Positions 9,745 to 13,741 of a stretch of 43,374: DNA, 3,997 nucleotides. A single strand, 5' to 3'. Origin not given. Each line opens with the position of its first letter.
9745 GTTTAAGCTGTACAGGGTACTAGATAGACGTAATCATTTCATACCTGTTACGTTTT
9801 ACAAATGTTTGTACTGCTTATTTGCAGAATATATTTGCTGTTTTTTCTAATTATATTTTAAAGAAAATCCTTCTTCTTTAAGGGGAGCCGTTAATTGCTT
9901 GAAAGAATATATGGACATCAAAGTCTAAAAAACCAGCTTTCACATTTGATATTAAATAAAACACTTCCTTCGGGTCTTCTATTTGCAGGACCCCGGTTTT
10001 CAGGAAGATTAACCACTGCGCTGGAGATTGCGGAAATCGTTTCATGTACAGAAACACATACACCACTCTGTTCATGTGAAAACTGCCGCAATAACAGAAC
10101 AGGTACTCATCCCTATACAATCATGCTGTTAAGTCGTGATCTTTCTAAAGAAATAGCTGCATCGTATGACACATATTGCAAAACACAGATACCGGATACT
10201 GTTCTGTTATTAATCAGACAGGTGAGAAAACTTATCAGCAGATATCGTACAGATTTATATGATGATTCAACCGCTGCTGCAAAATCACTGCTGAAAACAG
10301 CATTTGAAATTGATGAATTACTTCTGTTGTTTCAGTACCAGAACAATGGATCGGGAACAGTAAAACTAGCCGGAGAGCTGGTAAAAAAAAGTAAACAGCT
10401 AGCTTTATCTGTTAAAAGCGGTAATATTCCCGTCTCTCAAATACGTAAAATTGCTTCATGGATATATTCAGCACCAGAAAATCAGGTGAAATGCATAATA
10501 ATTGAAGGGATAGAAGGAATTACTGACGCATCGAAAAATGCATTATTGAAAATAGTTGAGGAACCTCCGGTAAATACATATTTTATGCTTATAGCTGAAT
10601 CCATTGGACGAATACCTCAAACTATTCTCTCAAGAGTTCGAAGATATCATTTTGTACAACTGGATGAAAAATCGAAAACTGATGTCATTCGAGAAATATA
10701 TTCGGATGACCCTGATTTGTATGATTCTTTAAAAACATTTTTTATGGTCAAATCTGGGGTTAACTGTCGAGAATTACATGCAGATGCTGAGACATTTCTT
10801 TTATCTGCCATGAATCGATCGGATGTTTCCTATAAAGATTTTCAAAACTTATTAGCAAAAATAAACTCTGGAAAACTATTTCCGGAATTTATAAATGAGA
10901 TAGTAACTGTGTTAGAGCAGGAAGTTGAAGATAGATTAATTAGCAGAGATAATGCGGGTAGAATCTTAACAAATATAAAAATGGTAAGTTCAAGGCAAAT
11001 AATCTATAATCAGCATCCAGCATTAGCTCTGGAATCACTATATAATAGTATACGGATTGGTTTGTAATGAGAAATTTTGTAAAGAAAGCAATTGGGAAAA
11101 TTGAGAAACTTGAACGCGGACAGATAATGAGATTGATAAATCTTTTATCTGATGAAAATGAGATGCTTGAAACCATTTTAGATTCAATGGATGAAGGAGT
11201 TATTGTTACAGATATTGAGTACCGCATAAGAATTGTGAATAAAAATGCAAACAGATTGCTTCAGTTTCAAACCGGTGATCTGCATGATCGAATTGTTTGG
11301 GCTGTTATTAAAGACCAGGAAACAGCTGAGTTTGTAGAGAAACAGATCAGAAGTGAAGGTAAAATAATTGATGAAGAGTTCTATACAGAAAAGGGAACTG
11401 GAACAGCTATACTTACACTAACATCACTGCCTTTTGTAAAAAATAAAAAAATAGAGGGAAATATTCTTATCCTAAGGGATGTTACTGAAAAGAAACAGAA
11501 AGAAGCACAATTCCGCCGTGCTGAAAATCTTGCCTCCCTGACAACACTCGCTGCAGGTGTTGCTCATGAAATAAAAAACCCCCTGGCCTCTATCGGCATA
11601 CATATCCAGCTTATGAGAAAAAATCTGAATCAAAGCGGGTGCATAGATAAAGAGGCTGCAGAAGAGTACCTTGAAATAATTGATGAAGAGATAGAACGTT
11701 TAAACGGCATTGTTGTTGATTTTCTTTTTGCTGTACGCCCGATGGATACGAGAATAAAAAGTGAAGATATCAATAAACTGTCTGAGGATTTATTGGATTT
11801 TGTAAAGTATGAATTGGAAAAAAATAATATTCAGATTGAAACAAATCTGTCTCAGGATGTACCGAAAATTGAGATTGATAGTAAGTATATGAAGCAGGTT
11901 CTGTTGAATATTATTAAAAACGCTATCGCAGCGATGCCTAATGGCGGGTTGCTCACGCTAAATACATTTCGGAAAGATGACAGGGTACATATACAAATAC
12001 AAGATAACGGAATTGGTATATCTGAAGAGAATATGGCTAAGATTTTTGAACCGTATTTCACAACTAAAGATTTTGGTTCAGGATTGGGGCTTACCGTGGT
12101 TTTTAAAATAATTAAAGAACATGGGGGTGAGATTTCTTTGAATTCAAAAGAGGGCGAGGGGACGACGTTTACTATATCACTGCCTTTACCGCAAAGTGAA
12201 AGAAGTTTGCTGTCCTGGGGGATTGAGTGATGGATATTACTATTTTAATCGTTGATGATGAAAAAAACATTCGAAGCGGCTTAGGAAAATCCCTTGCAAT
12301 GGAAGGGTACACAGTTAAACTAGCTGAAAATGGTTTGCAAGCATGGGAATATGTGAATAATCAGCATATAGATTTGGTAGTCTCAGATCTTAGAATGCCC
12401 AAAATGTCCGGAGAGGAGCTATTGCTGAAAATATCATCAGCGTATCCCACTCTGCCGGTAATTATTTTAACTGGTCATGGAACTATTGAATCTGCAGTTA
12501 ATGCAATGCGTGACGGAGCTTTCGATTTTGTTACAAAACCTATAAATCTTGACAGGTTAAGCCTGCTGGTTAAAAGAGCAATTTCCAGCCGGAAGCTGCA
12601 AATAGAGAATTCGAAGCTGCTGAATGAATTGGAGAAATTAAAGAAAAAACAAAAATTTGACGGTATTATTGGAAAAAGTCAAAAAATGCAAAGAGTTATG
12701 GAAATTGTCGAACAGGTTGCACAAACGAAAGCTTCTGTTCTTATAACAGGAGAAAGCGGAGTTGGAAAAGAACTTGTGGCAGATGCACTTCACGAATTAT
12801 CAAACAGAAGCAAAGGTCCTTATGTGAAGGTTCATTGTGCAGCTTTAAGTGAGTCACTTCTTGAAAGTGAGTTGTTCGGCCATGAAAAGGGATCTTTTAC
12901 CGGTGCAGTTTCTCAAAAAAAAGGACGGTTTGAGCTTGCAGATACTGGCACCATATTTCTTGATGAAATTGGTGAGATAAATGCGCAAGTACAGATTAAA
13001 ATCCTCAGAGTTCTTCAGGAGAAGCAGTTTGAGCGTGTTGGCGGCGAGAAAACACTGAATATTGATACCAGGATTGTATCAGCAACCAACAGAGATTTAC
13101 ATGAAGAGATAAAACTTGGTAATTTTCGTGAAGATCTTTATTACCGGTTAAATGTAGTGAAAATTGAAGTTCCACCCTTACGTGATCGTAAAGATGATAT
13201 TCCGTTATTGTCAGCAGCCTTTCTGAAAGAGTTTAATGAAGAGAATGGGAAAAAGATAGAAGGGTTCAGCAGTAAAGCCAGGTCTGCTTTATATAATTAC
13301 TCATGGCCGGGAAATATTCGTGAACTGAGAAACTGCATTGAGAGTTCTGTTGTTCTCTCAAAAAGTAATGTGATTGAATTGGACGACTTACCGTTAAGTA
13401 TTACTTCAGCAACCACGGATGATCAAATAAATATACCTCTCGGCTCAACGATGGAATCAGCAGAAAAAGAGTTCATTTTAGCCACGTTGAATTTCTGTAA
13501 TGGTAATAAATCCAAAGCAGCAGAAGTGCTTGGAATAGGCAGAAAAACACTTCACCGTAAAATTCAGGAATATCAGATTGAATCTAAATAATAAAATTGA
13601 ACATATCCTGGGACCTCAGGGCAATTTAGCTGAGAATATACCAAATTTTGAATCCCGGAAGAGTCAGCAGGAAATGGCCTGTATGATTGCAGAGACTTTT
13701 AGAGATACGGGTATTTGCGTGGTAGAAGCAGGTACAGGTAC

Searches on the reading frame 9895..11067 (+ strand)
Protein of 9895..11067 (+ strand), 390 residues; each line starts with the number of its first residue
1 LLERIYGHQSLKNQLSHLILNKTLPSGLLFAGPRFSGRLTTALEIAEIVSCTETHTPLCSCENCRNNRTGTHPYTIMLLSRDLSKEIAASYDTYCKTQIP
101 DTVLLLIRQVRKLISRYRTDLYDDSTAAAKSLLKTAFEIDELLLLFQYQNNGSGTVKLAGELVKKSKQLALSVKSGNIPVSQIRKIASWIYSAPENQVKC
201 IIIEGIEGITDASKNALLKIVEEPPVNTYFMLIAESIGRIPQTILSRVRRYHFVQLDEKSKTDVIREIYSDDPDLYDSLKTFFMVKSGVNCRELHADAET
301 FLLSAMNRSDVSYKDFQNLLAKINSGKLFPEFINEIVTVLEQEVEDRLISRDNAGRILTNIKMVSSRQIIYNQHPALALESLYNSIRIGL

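Call 10: search_protein_families(library=pfam, proteins=[window:9895-11067:+])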
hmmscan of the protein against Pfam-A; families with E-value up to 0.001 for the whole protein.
window:9895-11067:+ (390 aa): 1 family
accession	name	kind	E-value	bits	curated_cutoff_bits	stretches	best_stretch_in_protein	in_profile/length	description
PF13177.12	DNA_pol3_delta2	-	1.2e-27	97.3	27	1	8-255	2-159/161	DNA polymerase III, delta subunit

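Call 12: find_homologous_proteins(query=window:9895-11067:+, max_evalue=1e-20)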
Query window:9895-11067:+ (390 aa): 36 proteins with E <= 1e-20 among 6221 candidates.
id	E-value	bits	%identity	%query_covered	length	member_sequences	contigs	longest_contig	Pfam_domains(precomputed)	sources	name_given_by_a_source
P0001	1.6e-252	855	100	100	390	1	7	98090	PF13177.13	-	-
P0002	4.3e-206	702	82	100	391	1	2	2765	PF13177.13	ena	-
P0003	1.3e-200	685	80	100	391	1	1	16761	PF13177.13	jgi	jgi:DNA polymerase III delta prime subunit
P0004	1.1e-199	681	80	100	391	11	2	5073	PF13177.13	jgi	-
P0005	5.0e-199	679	78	100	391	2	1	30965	PF13177.13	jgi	jgi:DNA polymerase III delta prime subunit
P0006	7.3e-198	675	79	100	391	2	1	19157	PF13177.13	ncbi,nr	ncbi:MAG: hypothetical protein HQ557_06165 [Bacteroidetes bacterium]|nr:hypothetical protein [Bacter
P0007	2.8e-191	654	76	100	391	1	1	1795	PF13177.13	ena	-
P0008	9.1e-166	570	78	87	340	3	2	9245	PF13177.13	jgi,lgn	-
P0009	1.5e-162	559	66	100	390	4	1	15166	PF13177.13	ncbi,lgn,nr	ncbi:MAG: hypothetical protein KAQ69_10180 [Spirochaetales bacterium]|nr:hypothetical protein [Spiro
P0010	2.1e-110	388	49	100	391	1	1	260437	PF13177.13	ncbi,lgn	-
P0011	5.1e-110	386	49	99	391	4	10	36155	PF13177.13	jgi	jgi:DNA polymerase III delta prime subunit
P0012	1.7e-109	385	47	100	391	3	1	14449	PF13177.13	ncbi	-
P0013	1.6e-94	336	44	99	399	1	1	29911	PF13177.13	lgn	-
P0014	2.0e-72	263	37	100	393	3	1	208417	PF00004.36,PF13177.13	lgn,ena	-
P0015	2.0e-48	184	32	99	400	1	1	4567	PF13177.13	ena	-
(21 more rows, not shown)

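Call 14: find_related_loci(query=window:9895-11067:+, collection=metagenome_contigs, flank=4000)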
Query window:9895-11067:+ (390 aa) in metagenome_contigs; peptide patterns used: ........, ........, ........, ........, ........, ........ (x = any residue, [..] = any of these).
155 stretches matched a pattern; 3 encode a relative of the query (tblastn E <= 1e-3); 3 distinct loci.
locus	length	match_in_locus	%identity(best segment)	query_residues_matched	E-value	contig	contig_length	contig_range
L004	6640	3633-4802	77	1-390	0e+0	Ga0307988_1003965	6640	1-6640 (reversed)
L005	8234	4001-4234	38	191-272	2e-10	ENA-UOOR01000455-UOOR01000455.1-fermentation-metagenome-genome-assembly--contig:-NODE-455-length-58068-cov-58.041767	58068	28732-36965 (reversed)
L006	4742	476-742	33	177-265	3e-8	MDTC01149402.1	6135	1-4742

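Call 15: find_encoding_contigs(protein=P0006, flank=4000, max_places=3)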
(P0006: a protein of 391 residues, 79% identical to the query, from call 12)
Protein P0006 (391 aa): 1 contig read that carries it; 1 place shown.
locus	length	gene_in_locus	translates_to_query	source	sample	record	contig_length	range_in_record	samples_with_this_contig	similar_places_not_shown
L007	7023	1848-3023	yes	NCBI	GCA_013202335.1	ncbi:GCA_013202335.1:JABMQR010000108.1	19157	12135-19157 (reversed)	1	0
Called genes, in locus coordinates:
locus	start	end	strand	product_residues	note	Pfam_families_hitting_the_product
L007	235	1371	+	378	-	PF03033:Glyco_transf_28, PF04101:Glyco_tran_28_C, PF00201:UDPGT (weak)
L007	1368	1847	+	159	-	PF02674:Colicin_V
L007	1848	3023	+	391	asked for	PF13177:DNA_pol3_delta2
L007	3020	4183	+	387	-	PF00989:PAS, PF13188:PAS_8 (weak), PF08448:PAS_4, PF13426:PAS_9, PF00512:HisKA, PF02518:HATPase_c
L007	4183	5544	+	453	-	PF00072:Response_reg, PF01078:Mg_chelatase (faint), PF00158:Sigma54_activat, PF14532:Sigma54_activ_2, PF07724:AAA_2 (weak), PF07728:AAA_5, PF25601:AAA_lid_14, PF02954:HTH_8, +1 more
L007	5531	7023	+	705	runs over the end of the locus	PF00270:DEAD (weak), PF06733:DEAD_2 (weak), PF13307:Helicase_C_2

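Call 16: find_encoding_contigs(protein=P0009, flank=4000, max_places=3)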
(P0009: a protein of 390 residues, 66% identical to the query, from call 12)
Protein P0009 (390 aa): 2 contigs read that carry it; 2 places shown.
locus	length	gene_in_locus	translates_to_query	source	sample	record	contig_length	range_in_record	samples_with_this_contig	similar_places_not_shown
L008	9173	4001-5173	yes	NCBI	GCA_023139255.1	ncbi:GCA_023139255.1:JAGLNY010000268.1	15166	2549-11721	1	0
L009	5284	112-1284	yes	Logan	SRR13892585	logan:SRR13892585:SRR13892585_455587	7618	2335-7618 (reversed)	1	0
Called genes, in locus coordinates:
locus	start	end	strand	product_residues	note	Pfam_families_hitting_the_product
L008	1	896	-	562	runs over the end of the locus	PF00528:BPD_transp_1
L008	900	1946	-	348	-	PF01547:SBP_bac_1, PF13416:SBP_bac_8, PF13531:SBP_bac_11, PF13343:SBP_bac_6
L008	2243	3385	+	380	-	PF03033:Glyco_transf_28, PF04101:Glyco_tran_28_C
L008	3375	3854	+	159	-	PF02674:Colicin_V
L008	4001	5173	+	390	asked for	PF13177:DNA_pol3_delta2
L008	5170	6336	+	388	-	PF00989:PAS, PF08448:PAS_4 (weak), PF13426:PAS_9, PF00512:HisKA, PF02518:HATPase_c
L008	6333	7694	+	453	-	PF00072:Response_reg, PF01078:Mg_chelatase (faint), PF00158:Sigma54_activat, PF14532:Sigma54_activ_2, PF07724:AAA_2 (weak), PF07728:AAA_5, PF25601:AAA_lid_14, PF02954:HTH_8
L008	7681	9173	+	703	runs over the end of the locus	PF00270:DEAD (weak), PF13307:Helicase_C_2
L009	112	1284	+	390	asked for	PF13177:DNA_pol3_delta2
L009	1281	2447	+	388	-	PF00989:PAS, PF08448:PAS_4 (weak), PF13426:PAS_9, PF00512:HisKA, PF02518:HATPase_c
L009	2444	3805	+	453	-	PF00072:Response_reg, PF01078:Mg_chelatase (faint), PF00158:Sigma54_activat, PF14532:Sigma54_activ_2, PF07724:AAA_2 (weak), PF07728:AAA_5, PF25601:AAA_lid_14, PF02954:HTH_8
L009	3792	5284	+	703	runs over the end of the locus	PF00270:DEAD (weak), PF13307:Helicase_C_2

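Call 26: find_encoding_contigs(protein=P0002, flank=3000, max_places=3)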
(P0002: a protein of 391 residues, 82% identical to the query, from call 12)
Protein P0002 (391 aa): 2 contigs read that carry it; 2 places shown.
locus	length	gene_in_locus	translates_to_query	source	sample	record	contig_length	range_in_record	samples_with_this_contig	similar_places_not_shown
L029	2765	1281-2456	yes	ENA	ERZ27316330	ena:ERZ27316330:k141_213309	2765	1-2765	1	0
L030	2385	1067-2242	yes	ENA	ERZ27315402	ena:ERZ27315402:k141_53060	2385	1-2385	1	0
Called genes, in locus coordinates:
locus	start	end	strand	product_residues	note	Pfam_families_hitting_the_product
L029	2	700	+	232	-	?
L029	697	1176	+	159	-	PF02674:Colicin_V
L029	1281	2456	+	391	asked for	PF13177:DNA_pol3_delta2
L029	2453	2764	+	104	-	?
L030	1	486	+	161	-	?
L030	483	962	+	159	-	PF02674:Colicin_V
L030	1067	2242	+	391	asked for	PF13177:DNA_pol3_delta2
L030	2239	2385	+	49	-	?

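Call 27: find_encoding_contigs(protein=P0003, flank=3000, max_places=3)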
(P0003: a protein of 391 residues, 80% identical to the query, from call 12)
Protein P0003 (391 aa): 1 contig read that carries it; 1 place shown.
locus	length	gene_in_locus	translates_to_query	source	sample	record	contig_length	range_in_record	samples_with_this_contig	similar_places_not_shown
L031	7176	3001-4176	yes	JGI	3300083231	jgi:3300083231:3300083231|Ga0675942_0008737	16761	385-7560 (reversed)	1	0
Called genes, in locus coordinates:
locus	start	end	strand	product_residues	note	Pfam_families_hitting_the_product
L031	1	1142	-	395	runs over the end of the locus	PF13531:SBP_bac_11, PF01547:SBP_bac_1, PF13416:SBP_bac_8, PF13343:SBP_bac_6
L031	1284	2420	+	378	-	PF03033:Glyco_transf_28, PF04101:Glyco_tran_28_C, PF00201:UDPGT (faint)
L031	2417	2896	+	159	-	PF02674:Colicin_V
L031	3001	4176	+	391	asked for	PF13177:DNA_pol3_delta2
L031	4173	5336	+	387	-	PF00989:PAS, PF13188:PAS_8 (faint), PF08448:PAS_4, PF13426:PAS_9, PF00512:HisKA, PF02518:HATPase_c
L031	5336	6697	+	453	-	PF00072:Response_reg, PF20030:bpMoxR (weak), PF00158:Sigma54_activat, PF14532:Sigma54_activ_2, PF07724:AAA_2 (weak), PF07728:AAA_5, PF25601:AAA_lid_14, PF02954:HTH_8, +1 more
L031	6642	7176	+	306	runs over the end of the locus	?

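Call 28: find_encoding_contigs(protein=P0005, flank=3000, max_places=3)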
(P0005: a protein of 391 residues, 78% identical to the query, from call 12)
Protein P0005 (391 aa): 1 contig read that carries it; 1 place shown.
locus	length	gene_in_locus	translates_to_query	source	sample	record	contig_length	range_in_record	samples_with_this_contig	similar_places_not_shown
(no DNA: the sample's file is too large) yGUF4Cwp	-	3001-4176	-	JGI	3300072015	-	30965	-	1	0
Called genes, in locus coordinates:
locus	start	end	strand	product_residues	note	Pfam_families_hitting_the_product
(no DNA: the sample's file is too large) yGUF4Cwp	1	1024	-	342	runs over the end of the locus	PF01547:SBP_bac_1, PF13416:SBP_bac_8, PF13531:SBP_bac_11, PF13343:SBP_bac_6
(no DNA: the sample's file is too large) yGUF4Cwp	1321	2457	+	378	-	PF03033:Glyco_transf_28, PF04101:Glyco_tran_28_C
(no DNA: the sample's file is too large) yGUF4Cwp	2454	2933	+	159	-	PF02674:Colicin_V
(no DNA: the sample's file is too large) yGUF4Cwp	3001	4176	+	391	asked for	PF13177:DNA_pol3_delta2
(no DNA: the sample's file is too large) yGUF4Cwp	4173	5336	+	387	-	PF00989:PAS, PF08448:PAS_4, PF13426:PAS_9, PF00512:HisKA, PF02518:HATPase_c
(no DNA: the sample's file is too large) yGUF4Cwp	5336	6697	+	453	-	PF00072:Response_reg, PF01078:Mg_chelatase (faint), PF00158:Sigma54_activat, PF14532:Sigma54_activ_2, PF07724:AAA_2 (weak), PF07728:AAA_5 (weak), PF25601:AAA_lid_14, PF02954:HTH_8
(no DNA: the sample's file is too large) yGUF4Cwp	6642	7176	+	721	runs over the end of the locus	PF00270:DEAD (weak), PF06733:DEAD_2 (weak), PF13307:Helicase_C_2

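Call 34: find_encoding_contigs(protein=P0001, flank=1500, max_places=10)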
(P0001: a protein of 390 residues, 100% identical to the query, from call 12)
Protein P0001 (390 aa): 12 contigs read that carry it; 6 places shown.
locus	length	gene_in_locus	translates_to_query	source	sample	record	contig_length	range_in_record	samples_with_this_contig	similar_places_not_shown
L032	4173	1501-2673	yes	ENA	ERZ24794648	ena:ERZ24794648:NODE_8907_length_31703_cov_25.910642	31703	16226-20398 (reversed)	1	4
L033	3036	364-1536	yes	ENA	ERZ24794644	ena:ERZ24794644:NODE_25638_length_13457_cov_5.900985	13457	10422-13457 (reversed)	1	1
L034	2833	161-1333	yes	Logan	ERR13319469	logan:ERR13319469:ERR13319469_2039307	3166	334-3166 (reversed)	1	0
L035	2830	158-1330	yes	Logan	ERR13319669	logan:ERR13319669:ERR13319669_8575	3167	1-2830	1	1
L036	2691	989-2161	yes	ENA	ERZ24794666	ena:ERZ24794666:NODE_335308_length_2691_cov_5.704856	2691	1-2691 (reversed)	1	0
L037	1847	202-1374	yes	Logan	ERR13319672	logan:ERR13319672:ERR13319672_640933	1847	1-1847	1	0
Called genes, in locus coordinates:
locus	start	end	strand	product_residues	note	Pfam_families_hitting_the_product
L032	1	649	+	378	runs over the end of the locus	PF03033:Glyco_transf_28, PF04101:Glyco_tran_28_C, PF00201:UDPGT (weak)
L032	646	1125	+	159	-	PF02674:Colicin_V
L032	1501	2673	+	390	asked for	PF13177:DNA_pol3_delta2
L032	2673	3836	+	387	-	PF00989:PAS (weak), PF08448:PAS_4 (weak), PF13426:PAS_9 (weak), PF00512:HisKA, PF02518:HATPase_c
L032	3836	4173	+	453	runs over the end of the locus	PF00072:Response_reg, PF01078:Mg_chelatase (faint), PF00158:Sigma54_activat, PF14532:Sigma54_activ_2, PF07724:AAA_2 (weak), PF07728:AAA_5 (weak), PF25601:AAA_lid_14, PF02954:HTH_8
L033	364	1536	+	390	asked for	PF13177:DNA_pol3_delta2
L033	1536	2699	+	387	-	PF00989:PAS (weak), PF08448:PAS_4 (weak), PF13426:PAS_9 (weak), PF00512:HisKA, PF02518:HATPase_c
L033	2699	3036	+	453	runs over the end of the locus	PF00072:Response_reg, PF01078:Mg_chelatase (faint), PF00158:Sigma54_activat, PF14532:Sigma54_activ_2, PF07724:AAA_2 (weak), PF07728:AAA_5 (weak), PF25601:AAA_lid_14, PF02954:HTH_8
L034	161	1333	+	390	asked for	PF13177:DNA_pol3_delta2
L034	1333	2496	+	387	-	PF00989:PAS (weak), PF08448:PAS_4 (weak), PF13426:PAS_9 (weak), PF00512:HisKA, PF02518:HATPase_c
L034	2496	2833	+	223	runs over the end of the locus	?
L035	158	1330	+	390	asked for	PF13177:DNA_pol3_delta2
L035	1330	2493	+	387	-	PF00989:PAS (weak), PF08448:PAS_4 (weak), PF13426:PAS_9 (weak), PF00512:HisKA, PF02518:HATPase_c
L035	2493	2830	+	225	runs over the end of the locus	?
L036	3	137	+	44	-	?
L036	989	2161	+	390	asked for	PF13177:DNA_pol3_delta2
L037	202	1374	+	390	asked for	PF13177:DNA_pol3_delta2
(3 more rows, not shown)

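Call 39: find_related_loci(query=window:9895-11067:+, collection=genome_contigs, flank=10000)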
Query window:9895-11067:+ (390 aa) in genome_contigs; peptide patterns used: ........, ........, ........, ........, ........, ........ (x = any residue, [..] = any of these).
136 stretches matched a pattern; 2 encode a relative of the query (tblastn E <= 1e-3); 2 distinct loci.
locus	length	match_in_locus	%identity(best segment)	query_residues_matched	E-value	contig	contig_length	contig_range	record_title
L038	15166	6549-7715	66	1-390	3e-167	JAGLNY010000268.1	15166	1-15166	MAG: Spirochaetales bacterium isolate RS_6_9 ROV157_6.bin.9.fa_268, whole genome shotgun sequence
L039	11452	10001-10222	36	186-257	7e-11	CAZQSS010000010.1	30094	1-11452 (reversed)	MAG TPA_asm: uncultured Gammaproteobacteria bacterium isolate binchicken_co248_149 genome assembly, contig: NODE_1298_le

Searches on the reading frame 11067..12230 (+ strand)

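Call 10: search_protein_families(library=pfam, proteins=[window:11067-12230:+])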
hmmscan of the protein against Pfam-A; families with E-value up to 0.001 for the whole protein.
window:11067-12230:+ (387 aa): 8 families
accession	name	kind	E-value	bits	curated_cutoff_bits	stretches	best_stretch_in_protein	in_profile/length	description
PF02518.31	HATPase_c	-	6.2e-28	97.9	26.4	1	271-375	2-110/111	Histidine kinase-, DNA gyrase B-, and HSP90-like ATPase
PF00512.31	HisKA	-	1.7e-13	50.9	26.9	1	158-222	2-60/66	His Kinase A (phospho-acceptor) domain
PF13426.13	PAS_9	-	3.5e-07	30.9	27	1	43-141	2-103/103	PAS domain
PF08448.16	PAS_4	-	2.4e-06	28.2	23.1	1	38-143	1-109/110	PAS fold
PF00989.32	PAS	-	6.9e-06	26.5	22.6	1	32-138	1-112/113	PAS fold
PF14501.12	HATPase_c_5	-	0.00024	21.4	22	1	277-364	8-94/102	GHKL domain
PF13188.13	PAS_8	-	0.00048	20.4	21.8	0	32-73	1-44/65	PAS domain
PF13589.12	HATPase_c_3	-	0.00075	20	25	0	275-328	3-55/137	Histidine kinase-, DNA gyrase B-, and HSP90-like ATPase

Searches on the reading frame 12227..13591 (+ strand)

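Call 10: search_protein_families(library=pfam, proteins=[window:12227-13591:+])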
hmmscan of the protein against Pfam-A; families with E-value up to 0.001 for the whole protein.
window:12227-13591:+ (454 aa): 12 families
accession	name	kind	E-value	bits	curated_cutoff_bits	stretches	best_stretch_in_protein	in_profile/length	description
PF00158.32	Sigma54_activat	-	2.3e-72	242.6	20.2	1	147-314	1-168/168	Sigma-54 interaction domain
PF00072.30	Response_reg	-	3e-31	108.3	30.2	1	6-113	1-108/111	Response regulator receiver domain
PF25601.1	AAA_lid_14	-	5.8e-28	97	27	1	319-398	1-80/87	AAA+ ATPase lid domain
PF14532.12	Sigma54_activ_2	-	8.3e-22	78.4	25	1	148-318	1-138/138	Sigma-54 interaction domain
PF02954.25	HTH_8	-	1.8e-14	53.6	22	1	409-449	2-42/42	Bacterial regulatory protein, Fis family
PF07728.20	AAA_5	-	7.5e-07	29.7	22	1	171-288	2-122/139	AAA domain (dynein-related subfamily)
PF07724.20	AAA_2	-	1.6e-06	28.7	27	1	168-293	3-129/166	AAA domain (Cdc48 subfamily)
PF01078.27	Mg_chelatase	-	1.8e-05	24.7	20.3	1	154-287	11-156/207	Magnesium chelatase, subunit ChlI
PF20030.5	bpMoxR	-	6.4e-05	22.6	27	1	155-314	18-170/205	MoxR domain in the MoxR-vWA-beta-propeller ternary systems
PF13191.12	AAA_16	-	9.7e-05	23.4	32.6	1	148-219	3-81/167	AAA ATPase domain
PF12775.13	AAA_7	-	0.00065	19.7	25.8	0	138-263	3-129/181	P-loop containing dynein motor region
PF00004.35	AAA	-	0.00082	20.3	21.2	0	171-289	1-110/131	ATPase family associated with various cellular activities (AAA)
